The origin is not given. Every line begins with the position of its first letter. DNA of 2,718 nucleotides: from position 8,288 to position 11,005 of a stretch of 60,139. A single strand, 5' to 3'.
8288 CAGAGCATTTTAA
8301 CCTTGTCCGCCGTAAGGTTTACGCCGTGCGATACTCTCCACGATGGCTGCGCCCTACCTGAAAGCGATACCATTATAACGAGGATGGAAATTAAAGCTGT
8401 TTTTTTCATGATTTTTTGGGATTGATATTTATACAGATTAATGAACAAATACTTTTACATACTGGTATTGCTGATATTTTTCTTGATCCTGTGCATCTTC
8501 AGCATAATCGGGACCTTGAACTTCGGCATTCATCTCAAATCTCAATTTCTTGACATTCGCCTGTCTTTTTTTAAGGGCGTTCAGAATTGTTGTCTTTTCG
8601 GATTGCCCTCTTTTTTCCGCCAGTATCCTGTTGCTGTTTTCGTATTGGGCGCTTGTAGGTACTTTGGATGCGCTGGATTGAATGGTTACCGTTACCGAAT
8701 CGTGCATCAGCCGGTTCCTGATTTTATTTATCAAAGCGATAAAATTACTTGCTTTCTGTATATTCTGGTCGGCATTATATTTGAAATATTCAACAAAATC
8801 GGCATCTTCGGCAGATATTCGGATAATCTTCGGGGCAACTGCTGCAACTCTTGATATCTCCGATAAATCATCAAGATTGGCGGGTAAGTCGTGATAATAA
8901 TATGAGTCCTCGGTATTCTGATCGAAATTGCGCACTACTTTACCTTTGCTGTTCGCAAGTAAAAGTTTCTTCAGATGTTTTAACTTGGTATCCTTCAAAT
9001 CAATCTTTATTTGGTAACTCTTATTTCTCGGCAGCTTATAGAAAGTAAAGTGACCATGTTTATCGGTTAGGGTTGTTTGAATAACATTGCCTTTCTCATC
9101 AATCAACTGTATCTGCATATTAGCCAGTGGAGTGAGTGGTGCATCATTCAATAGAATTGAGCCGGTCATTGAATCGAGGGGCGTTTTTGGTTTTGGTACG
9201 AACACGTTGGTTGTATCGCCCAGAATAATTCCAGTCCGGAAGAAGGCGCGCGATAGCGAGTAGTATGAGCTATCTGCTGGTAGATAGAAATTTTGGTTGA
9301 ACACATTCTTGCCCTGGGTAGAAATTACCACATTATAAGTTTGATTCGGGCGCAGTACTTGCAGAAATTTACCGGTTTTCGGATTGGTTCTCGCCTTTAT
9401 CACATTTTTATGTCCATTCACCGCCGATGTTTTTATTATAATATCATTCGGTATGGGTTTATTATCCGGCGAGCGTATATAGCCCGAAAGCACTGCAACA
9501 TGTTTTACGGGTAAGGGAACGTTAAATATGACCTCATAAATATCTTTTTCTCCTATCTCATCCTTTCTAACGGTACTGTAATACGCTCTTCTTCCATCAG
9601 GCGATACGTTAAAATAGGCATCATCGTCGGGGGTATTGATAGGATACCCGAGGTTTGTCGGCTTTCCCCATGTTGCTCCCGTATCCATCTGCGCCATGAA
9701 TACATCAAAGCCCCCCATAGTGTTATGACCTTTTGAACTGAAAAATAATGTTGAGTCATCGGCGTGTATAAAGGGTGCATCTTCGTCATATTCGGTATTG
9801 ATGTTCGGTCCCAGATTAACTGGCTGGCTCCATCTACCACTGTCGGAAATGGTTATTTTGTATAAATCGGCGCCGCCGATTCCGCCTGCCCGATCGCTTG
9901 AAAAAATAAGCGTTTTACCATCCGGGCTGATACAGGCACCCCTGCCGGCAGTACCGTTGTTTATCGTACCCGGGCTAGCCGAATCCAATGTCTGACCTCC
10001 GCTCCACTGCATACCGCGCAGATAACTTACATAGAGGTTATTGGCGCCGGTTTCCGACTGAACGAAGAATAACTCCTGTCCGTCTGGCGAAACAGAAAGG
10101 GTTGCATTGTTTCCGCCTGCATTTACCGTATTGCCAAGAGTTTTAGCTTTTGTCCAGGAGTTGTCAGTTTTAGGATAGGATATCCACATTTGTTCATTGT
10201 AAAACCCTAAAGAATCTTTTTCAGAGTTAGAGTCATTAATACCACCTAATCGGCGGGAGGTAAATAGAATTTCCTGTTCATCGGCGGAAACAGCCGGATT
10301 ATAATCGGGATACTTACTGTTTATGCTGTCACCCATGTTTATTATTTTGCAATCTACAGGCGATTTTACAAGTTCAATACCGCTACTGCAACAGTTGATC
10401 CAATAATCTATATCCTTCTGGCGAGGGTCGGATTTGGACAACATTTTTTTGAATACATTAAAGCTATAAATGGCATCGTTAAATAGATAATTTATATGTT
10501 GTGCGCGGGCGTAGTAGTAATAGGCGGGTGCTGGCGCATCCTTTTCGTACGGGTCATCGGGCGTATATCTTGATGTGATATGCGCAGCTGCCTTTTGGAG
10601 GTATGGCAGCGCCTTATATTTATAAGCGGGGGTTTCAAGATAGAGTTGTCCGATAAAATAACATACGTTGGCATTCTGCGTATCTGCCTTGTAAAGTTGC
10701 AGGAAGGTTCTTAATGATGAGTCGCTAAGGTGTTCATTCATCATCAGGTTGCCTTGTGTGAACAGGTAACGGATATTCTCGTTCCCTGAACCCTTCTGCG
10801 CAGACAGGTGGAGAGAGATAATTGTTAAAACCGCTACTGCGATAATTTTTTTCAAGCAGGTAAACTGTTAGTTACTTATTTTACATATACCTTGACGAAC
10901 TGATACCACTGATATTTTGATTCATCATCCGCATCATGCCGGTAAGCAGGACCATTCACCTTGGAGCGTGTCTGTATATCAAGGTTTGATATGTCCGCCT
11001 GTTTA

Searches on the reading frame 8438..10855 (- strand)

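Call 103: search_protein_families(library=pfam, proteins=[window:8438-10855:-], max_evalue=0.01)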
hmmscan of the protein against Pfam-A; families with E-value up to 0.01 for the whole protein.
window:8438-10855:- (805 aa): 5 families
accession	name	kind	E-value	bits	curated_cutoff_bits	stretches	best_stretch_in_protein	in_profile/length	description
PF07676.18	PD40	-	2.2e-24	85.2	20.9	3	309-332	16-37/38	WD40-like Beta Propeller Repeat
PF13620.12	CarboxypepD_reg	-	6.8e-09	36.4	32.3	1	574-621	11-57/82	Carboxypeptidase regulatory-like domain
PF17210.9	SdrD_B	-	1.8e-05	25.3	29.7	1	571-620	18-66/112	SdrD B-like domain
PF11974.14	bMG3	-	0.00011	22.6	34.9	1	575-608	26-59/103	Bacterial alpha-2-macroglobulin MG3 domain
PF17802.7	SpaA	-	0.00072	20.1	23.1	1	575-617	14-57/91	Prealbumin-like fold domain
